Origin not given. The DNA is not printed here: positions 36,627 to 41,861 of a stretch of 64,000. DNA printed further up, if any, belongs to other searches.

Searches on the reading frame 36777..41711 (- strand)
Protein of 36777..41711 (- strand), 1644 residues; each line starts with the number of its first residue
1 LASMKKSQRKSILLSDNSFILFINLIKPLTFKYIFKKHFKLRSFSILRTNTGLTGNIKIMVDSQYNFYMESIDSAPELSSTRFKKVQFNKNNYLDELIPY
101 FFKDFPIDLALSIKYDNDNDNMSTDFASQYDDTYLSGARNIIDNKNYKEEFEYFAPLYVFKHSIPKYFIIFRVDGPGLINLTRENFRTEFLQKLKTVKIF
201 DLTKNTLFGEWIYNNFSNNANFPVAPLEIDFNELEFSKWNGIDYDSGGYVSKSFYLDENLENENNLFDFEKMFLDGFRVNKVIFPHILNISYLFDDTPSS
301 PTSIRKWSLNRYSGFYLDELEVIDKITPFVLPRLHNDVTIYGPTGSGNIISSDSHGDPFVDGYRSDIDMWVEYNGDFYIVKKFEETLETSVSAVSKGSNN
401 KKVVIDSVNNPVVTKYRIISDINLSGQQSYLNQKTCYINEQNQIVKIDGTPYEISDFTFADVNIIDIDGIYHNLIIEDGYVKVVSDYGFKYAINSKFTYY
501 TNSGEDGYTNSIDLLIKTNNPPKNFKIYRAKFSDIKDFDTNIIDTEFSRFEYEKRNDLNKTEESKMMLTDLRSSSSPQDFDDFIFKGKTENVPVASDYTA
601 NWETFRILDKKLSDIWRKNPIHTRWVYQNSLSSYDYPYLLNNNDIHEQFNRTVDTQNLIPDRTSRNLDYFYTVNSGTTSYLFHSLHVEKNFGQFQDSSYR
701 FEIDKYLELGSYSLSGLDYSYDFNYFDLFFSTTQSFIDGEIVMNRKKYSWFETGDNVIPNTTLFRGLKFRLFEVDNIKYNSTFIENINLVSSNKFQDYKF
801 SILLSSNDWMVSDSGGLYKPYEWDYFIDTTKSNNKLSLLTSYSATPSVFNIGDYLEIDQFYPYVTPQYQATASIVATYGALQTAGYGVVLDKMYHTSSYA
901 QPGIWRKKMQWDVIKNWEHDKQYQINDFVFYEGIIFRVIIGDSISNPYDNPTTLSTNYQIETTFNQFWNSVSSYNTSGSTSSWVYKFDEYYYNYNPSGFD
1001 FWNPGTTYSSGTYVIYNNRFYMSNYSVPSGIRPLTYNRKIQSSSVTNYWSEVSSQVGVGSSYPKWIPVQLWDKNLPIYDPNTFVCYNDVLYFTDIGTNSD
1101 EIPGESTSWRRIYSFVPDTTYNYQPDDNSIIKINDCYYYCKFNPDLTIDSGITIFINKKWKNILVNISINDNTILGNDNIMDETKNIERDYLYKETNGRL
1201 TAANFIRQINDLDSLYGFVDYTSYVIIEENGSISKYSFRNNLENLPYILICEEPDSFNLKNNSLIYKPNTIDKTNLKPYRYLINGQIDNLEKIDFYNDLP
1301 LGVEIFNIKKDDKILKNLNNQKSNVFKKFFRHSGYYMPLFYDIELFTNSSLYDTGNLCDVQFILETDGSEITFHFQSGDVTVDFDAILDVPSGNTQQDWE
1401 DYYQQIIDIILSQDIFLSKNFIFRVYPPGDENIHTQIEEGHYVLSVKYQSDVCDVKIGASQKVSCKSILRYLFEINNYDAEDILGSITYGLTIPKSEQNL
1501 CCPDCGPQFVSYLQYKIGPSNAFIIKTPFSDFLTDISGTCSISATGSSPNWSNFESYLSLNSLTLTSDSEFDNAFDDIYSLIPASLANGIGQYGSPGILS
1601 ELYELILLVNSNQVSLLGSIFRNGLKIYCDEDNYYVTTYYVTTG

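Call 18: search_protein_families(library=pfam, proteins=[window:36777-41711:-], max_evalue=0.01)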
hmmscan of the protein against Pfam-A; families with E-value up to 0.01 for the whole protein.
window:36777-41711:- (1644 aa): 1 family
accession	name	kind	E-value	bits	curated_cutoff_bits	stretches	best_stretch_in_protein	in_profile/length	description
PF02839.19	CBM_5_12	-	3.1e-06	27.5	26.2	0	1002-1022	2-22/44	Carbohydrate-binding module family 5/12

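Call 86: search_protein_families(library=phrogs, proteins=[window:36777-41711:-], max_evalue=0.001)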
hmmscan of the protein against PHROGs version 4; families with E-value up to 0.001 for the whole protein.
window:36777-41711:- (1644 aa): 0 families
